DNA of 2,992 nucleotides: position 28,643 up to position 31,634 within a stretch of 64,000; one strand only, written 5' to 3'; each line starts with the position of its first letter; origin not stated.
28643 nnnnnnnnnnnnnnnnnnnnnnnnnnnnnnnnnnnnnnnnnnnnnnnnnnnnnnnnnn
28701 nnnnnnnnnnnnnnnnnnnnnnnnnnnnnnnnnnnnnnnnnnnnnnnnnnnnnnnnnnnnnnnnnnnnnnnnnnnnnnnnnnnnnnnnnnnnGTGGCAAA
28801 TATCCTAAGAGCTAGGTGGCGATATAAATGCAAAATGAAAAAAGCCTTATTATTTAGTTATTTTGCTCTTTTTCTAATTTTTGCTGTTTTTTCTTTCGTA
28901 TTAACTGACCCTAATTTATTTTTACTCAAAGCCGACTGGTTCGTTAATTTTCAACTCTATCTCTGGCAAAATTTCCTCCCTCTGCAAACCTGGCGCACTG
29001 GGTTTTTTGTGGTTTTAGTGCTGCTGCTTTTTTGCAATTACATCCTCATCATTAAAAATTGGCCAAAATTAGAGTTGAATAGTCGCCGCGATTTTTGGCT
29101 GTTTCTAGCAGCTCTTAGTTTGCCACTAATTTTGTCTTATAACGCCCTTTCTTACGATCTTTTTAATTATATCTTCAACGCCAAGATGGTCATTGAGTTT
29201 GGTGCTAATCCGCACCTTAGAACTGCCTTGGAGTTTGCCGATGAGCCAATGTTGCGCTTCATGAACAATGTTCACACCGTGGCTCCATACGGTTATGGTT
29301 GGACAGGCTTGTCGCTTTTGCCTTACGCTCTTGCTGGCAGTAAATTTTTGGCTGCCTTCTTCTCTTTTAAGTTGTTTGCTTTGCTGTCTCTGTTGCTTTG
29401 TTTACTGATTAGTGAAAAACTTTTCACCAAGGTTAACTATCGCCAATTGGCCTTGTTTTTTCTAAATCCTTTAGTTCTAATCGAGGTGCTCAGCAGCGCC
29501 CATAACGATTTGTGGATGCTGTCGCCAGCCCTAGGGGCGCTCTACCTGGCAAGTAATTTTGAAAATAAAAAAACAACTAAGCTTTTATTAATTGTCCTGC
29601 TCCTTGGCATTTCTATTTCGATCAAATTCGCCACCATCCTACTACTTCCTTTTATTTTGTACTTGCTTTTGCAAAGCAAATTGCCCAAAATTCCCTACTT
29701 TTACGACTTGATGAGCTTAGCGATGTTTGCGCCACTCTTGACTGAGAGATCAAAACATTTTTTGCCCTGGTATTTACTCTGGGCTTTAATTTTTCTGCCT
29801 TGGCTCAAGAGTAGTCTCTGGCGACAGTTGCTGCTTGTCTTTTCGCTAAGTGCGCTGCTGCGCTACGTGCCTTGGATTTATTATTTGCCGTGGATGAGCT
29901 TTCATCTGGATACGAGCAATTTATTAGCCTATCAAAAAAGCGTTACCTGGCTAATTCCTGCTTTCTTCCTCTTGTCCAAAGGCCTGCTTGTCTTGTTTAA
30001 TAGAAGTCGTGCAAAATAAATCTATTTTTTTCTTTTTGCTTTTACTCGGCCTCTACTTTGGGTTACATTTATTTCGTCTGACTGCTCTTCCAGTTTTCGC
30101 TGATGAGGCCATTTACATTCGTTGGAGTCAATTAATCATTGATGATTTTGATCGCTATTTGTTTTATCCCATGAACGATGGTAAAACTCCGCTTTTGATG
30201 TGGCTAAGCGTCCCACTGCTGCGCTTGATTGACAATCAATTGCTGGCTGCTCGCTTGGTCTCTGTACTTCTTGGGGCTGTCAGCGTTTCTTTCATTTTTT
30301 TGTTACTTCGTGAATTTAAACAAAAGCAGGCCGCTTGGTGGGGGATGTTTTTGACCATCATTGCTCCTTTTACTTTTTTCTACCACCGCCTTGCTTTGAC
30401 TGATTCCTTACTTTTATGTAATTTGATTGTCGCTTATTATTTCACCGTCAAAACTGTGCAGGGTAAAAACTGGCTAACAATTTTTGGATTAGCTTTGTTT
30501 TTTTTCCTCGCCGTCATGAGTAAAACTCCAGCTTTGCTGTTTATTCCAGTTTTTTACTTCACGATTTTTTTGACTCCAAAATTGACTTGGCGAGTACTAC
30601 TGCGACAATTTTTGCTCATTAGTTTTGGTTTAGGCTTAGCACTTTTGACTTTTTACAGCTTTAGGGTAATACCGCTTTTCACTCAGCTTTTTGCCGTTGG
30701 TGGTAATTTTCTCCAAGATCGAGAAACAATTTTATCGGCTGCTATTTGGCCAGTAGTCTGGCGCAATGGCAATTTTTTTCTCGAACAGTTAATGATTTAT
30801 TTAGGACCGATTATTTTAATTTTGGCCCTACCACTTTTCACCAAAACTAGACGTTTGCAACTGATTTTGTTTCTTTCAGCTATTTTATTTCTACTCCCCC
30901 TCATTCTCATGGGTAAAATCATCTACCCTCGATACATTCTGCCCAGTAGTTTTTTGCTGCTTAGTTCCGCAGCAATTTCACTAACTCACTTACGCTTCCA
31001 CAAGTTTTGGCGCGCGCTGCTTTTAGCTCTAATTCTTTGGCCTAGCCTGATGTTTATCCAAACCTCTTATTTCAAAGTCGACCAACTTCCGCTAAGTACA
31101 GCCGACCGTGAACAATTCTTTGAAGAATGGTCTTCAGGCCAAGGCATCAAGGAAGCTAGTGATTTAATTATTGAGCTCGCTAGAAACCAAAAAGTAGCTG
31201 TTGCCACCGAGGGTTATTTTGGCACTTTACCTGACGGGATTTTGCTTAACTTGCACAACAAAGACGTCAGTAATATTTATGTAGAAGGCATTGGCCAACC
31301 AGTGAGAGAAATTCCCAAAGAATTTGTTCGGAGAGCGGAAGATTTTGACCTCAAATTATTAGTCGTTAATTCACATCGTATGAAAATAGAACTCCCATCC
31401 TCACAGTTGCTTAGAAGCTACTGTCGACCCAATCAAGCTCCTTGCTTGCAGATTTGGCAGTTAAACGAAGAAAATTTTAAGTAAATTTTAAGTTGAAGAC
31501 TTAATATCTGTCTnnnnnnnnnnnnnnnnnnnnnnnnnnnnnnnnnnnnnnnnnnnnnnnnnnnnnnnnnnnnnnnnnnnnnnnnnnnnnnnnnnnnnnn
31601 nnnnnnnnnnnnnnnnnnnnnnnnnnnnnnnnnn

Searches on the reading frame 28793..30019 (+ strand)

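Call 12: search_protein_families(library=pfam, proteins=[window:28793-30019:+], max_evalue=0.001)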
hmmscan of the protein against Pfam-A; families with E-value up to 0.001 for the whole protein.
window:28793-30019:+ (408 aa): 1 family
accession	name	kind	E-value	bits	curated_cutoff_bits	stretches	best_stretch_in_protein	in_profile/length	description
PF13231.12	PMT_2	-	0.00025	21.7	26.1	1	178-316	14-158/160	Dolichyl-phosphate-mannose-protein mannosyltransferase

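Call 64: search_protein_families(library=ncbifam, proteins=[window:28793-30019:+], max_evalue=0.00001)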
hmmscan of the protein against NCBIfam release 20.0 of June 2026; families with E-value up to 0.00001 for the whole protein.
window:28793-30019:+ (408 aa): 0 families

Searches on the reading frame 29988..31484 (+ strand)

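Call 12: search_protein_families(library=pfam, proteins=[window:29988-31484:+], max_evalue=0.001)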
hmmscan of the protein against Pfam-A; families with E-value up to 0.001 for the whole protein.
window:29988-31484:+ (498 aa): 1 family
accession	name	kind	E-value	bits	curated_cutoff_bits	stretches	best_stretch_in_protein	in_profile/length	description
PF13231.12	PMT_2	-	3.8e-11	43.9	26.1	1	66-222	2-154/160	Dolichyl-phosphate-mannose-protein mannosyltransferase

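Call 64: search_protein_families(library=ncbifam, proteins=[window:29988-31484:+], max_evalue=0.00001)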
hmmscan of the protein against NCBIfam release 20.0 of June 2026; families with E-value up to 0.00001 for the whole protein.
window:29988-31484:+ (498 aa): 1 family
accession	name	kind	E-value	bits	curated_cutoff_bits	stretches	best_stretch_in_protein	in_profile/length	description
TIGR03663.1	TIGR03663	subfamily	6.1e-08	32.1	126.25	1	16-200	6-186/435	flippase activity-associated protein Agl23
